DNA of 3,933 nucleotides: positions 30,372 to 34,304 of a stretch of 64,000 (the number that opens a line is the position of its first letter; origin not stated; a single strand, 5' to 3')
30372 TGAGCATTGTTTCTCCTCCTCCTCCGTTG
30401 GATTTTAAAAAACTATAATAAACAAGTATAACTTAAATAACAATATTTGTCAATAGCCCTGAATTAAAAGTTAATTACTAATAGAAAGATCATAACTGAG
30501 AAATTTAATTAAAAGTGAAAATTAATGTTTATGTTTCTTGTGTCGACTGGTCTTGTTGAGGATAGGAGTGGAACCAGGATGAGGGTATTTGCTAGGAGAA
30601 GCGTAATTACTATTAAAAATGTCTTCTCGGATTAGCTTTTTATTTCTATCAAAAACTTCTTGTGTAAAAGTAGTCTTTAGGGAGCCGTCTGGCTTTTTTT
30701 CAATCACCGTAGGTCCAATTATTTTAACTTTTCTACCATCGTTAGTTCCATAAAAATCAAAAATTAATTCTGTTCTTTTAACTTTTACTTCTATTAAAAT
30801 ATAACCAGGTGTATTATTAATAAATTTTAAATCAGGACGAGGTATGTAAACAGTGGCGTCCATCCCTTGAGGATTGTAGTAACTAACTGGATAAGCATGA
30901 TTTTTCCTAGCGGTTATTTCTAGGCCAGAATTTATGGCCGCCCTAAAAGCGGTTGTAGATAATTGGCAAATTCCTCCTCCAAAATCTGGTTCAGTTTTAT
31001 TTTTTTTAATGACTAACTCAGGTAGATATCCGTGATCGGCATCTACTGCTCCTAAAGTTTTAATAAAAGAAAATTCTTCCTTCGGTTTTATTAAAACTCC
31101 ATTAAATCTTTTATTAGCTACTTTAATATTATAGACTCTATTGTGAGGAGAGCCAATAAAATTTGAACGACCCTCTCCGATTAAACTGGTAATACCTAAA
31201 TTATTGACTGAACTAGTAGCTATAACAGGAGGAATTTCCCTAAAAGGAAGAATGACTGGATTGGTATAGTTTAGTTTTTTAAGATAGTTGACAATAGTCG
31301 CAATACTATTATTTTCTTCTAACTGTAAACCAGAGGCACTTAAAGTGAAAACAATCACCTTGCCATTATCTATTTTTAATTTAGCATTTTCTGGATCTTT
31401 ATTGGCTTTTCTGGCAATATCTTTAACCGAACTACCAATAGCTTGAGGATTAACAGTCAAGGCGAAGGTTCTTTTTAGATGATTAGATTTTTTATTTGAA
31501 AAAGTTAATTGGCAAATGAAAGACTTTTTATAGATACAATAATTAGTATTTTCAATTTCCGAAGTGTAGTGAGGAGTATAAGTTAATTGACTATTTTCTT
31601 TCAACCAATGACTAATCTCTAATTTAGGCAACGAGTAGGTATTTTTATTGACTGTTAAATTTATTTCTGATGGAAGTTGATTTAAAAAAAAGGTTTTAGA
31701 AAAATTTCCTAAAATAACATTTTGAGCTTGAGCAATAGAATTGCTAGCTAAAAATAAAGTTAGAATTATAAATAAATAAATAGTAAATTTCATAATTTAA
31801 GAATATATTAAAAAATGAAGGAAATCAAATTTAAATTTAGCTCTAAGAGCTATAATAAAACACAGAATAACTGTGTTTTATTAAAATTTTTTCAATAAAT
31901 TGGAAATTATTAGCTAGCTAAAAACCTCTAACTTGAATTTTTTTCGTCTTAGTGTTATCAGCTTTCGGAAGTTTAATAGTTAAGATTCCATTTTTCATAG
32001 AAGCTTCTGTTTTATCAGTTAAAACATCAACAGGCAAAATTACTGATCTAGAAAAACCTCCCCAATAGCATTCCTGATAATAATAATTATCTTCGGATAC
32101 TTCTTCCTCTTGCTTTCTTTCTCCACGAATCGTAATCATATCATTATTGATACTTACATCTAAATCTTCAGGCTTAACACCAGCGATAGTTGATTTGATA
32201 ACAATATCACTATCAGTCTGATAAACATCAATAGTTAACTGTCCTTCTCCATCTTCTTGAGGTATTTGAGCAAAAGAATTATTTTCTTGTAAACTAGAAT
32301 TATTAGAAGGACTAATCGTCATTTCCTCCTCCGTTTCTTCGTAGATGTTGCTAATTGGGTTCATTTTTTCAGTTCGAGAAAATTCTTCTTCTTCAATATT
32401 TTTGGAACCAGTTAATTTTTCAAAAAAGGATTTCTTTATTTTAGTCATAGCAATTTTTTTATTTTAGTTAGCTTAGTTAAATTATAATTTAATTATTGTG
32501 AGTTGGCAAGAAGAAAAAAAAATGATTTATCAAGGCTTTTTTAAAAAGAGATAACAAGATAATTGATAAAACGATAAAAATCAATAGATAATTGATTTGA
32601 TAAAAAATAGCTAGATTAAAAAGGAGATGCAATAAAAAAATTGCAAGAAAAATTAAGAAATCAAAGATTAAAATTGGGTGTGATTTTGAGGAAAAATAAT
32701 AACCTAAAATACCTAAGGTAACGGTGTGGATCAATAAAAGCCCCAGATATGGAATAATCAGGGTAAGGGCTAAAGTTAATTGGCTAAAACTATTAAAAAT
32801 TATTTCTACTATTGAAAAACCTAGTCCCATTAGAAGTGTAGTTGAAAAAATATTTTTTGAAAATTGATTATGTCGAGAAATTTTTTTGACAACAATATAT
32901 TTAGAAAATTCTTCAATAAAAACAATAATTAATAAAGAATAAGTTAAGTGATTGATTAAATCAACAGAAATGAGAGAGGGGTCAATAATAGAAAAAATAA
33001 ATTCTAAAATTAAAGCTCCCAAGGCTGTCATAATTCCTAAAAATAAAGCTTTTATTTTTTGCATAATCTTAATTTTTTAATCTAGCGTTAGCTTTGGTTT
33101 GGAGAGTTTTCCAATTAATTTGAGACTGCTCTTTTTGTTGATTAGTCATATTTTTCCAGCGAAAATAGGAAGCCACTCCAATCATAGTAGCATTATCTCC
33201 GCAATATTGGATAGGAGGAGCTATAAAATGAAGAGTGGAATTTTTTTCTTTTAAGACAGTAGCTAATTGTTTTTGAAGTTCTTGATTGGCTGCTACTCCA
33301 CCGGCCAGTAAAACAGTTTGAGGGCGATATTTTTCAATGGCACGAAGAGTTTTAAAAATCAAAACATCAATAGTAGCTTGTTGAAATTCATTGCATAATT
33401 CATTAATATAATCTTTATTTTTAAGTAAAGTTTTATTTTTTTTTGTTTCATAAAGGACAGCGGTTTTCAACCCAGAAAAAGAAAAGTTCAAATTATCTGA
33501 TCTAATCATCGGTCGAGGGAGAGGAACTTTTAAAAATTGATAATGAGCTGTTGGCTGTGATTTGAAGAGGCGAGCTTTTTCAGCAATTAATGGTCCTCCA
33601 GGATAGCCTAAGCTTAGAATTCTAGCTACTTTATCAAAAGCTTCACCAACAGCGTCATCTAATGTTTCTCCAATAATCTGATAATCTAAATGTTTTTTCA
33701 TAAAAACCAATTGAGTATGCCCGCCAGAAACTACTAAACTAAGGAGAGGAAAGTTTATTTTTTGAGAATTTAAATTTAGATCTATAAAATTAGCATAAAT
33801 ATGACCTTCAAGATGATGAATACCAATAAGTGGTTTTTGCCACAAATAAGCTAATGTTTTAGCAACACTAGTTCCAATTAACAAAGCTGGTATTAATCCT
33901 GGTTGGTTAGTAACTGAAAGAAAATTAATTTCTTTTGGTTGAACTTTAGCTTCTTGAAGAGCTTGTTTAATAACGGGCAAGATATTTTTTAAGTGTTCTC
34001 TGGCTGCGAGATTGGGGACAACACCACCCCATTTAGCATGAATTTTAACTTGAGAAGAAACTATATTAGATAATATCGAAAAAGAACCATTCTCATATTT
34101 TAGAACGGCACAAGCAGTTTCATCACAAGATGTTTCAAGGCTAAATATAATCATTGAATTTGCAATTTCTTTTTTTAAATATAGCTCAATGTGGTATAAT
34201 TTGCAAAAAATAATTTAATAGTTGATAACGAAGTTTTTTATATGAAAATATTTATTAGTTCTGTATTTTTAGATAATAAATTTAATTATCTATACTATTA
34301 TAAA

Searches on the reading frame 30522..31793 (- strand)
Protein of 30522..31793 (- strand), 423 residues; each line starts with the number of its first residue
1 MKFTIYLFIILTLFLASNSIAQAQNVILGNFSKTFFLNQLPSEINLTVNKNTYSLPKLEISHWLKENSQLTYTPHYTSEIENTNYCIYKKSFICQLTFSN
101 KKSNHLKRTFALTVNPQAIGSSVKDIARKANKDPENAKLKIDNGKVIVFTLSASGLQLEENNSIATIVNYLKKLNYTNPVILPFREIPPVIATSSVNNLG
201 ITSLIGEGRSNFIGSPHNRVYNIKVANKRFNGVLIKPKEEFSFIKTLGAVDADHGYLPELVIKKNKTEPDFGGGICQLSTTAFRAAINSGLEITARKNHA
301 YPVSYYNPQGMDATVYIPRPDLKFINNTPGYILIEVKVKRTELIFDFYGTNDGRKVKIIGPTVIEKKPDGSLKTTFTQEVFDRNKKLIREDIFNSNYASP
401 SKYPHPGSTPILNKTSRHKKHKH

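Call 69: search_protein_families(library=pfam, proteins=[window:30522-31793:-], max_evalue=0.00001)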
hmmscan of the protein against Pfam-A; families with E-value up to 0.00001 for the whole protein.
window:30522-31793:- (423 aa): 2 families
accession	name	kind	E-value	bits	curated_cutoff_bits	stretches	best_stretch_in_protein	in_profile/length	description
PF04294.18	VanW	-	3.7e-42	143.3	27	1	218-348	1-130/130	VanW like protein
PF12229.13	PG_binding_4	-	4.4e-06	27.3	22.1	1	105-174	43-111/117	Putative peptidoglycan binding domain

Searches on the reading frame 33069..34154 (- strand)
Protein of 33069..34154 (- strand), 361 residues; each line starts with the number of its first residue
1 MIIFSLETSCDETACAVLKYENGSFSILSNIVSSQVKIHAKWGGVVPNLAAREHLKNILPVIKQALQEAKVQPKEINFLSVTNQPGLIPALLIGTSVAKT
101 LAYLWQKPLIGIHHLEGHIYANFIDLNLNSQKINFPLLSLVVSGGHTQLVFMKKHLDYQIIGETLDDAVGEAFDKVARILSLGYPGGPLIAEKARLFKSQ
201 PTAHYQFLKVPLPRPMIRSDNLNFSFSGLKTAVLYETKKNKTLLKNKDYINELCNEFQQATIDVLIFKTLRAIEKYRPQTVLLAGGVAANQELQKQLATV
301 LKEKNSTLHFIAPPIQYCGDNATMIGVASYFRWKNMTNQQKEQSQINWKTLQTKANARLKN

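Call 69: search_protein_families(library=pfam, proteins=[window:33069-34154:-], max_evalue=0.00001)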
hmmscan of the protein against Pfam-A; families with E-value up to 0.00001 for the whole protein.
window:33069-34154:- (361 aa): 1 family
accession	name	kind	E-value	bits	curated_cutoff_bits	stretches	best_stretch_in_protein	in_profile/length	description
PF00814.31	TsaD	-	3.9e-89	299.3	24.8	1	27-326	2-263/264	tRNA N6-adenosine threonylcarbamoyltransferase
